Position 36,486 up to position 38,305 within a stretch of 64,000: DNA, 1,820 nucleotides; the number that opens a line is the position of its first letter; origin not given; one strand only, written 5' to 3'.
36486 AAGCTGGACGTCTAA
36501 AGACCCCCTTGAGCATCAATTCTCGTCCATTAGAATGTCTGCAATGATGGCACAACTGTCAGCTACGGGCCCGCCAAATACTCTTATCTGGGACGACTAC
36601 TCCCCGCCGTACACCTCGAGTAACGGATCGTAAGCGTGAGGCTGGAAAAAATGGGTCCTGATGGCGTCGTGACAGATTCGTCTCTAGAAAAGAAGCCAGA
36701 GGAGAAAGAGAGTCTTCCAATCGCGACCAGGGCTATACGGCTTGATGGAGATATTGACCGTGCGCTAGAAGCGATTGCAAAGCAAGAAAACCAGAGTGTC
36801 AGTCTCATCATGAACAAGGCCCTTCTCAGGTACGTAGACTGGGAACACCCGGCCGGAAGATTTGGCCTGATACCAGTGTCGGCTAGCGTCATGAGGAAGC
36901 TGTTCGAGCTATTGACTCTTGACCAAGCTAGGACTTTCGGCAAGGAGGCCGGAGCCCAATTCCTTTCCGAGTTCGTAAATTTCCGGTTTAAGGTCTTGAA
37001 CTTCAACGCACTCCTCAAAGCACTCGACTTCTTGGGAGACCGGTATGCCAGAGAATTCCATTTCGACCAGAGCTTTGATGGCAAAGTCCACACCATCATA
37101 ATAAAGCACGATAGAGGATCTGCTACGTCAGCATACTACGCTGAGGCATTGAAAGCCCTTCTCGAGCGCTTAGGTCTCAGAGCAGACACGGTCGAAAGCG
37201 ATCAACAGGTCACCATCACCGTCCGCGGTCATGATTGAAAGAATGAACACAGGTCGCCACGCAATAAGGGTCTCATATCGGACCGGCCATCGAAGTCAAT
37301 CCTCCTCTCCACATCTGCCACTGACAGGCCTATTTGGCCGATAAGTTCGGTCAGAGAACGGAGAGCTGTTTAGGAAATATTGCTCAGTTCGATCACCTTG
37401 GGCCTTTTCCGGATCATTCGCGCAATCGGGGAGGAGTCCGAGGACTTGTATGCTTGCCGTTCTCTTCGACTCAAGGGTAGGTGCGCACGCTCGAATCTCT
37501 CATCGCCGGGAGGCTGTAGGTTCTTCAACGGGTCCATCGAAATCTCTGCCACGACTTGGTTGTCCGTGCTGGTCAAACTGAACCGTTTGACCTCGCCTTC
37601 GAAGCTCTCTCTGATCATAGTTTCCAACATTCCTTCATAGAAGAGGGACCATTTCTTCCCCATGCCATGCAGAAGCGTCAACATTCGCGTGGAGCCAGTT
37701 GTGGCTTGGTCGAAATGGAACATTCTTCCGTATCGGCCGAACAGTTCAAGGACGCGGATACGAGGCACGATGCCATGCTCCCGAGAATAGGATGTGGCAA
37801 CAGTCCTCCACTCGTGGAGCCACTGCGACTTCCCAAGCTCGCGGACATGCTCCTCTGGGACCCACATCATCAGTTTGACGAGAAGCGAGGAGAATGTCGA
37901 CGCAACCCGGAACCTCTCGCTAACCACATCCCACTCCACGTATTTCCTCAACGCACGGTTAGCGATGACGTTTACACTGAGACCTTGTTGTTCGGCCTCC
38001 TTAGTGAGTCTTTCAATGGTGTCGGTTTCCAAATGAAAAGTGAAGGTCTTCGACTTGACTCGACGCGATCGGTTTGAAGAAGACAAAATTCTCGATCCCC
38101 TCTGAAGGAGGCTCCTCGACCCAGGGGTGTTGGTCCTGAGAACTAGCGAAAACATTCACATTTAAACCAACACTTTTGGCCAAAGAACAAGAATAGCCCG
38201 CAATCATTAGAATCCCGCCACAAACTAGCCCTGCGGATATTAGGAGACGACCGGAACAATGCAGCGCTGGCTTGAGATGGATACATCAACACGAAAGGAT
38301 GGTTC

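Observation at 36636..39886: Four tandem paralogues of an RHH + unknown C-terminal domain protein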

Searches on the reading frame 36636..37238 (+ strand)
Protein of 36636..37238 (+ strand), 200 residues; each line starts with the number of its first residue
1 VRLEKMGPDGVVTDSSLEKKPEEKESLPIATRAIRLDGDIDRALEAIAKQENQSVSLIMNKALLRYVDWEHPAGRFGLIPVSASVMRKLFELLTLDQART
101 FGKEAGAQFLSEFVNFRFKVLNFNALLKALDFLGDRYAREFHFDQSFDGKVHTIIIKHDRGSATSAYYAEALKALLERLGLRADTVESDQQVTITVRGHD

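Call 4: search_protein_families(library=pfam, proteins=[window:36636-37238:+], max_evalue=1)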
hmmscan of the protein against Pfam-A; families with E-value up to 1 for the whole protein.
window:36636-37238:+ (200 aa): 2 families
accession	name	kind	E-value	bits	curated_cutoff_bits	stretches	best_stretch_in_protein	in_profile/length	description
PF01402.27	RHH_1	-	0.02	15.3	20.5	1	34-68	4-38/39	Ribbon-helix-helix protein, copG family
PF19807.5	DUF6290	-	0.19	12.4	27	1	32-66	4-38/72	Family of unknown function (DUF6290)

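Call 5: search_protein_families(library=ncbifam, proteins=[window:36636-37238:+], max_evalue=1)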
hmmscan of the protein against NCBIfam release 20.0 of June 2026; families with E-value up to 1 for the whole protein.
window:36636-37238:+ (200 aa): 2 families
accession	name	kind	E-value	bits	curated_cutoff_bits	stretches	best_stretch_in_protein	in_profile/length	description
NF048017.1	antitoxin_RelB_like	equivalog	0.00083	19.5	50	1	35-68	1-34/70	type II toxin-antitoxin system RelB family antitoxin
NF000516.1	EreD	equivalog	0.075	11.9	800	1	85-192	19-124/408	EreD family erythromycin esterase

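Call 8: search_solved_structures(query=A1, max_evalue=10)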
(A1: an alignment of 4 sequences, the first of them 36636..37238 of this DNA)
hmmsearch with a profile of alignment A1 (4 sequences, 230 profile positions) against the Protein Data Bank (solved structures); distinct sequences matched with E-value up to 10: 9.
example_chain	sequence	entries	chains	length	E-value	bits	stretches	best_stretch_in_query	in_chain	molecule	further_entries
2mdv_A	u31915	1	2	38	0.0086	18.7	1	34-66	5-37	Designed protein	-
6iya_A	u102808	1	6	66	0.011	18.3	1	31-74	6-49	Transcriptional regulator CopG family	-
7etr_A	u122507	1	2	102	0.032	16.8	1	31-73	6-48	Transcriptional regulator CopG family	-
1b01_A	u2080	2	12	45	0.13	14.8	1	31-66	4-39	TRANSCRIPTIONAL REPRESSOR COPG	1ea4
2cpg_A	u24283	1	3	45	0.13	14.8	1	31-66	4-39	TRANSCRIPTIONAL REPRESSOR COPG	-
9kkd_A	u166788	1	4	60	0.25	13.9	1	32-75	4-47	Ribbon-helix-helix protein, CopG family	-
9n3a_A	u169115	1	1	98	0.54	12.8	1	28-59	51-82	CRISPR-associated DinG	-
2d1p_A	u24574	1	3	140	0.56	12.7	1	37-80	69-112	Hypothetical UPF0163 protein yheN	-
28oj_A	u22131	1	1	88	0.72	12.4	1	28-67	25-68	Probable chaperone-like protein YdbL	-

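Call 62: search_protein_families(library=padloc, proteins=[window:36636-37238:+], max_evalue=0.1)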
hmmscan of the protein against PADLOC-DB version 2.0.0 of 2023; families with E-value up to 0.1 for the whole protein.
window:36636-37238:+ (200 aa): 0 families

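Call 63: search_protein_families(library=phrogs, proteins=[window:36636-37238:+], max_evalue=0.1)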
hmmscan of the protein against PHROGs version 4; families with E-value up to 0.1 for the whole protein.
window:36636-37238:+ (200 aa): 2 families
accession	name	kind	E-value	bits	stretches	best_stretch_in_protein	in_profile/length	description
phrog_582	-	transcription regulation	0.033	15.5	1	32-67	60-95/105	Arc-like repressor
phrog_3180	-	transcription regulation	0.056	14.4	0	35-68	11-44/50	Arc-like repressor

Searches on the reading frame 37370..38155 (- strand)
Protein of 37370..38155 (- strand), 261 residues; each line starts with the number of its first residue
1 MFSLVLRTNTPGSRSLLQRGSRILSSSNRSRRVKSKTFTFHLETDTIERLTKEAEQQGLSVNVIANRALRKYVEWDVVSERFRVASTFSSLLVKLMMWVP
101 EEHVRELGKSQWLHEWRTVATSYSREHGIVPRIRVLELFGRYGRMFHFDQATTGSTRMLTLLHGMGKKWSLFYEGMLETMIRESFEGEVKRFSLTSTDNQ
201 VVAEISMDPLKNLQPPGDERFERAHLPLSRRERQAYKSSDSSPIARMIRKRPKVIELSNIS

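Call 4: search_protein_families(library=pfam, proteins=[window:37370-38155:-], max_evalue=1)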
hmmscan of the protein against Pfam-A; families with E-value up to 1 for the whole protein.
window:37370-38155:- (261 aa): 1 family
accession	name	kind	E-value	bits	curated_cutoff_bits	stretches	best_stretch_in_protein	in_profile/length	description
PF01402.27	RHH_1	-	0.0015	18.8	20.5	1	38-74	2-38/39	Ribbon-helix-helix protein, copG family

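Call 5: search_protein_families(library=ncbifam, proteins=[window:37370-38155:-], max_evalue=1)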
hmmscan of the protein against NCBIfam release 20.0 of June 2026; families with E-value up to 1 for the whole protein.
window:37370-38155:- (261 aa): 1 family
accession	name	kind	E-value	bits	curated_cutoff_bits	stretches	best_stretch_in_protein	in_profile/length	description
NF048017.1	antitoxin_RelB_like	equivalog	0.12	12.6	50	1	42-74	2-34/70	type II toxin-antitoxin system RelB family antitoxin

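Call 62: search_protein_families(library=padloc, proteins=[window:37370-38155:-], max_evalue=0.1)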
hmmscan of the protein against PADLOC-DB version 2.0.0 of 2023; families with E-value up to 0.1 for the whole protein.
window:37370-38155:- (261 aa): 1 family
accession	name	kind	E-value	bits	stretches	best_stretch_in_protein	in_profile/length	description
PDLC02909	Csa3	-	0.024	12.5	1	22-81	153-211/237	-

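Call 63: search_protein_families(library=phrogs, proteins=[window:37370-38155:-], max_evalue=0.1)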
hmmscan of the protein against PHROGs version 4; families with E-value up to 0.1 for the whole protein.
window:37370-38155:- (261 aa): 3 families
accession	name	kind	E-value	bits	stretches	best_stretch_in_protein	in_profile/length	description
phrog_3887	-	transcription regulation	3.6e-05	24.4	1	23-73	8-56/61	transcriptional regulator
phrog_3180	-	transcription regulation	0.00015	22.7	1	35-74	5-44/50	Arc-like repressor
phrog_582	-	transcription regulation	0.00082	20.7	1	28-74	50-96/105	Arc-like repressor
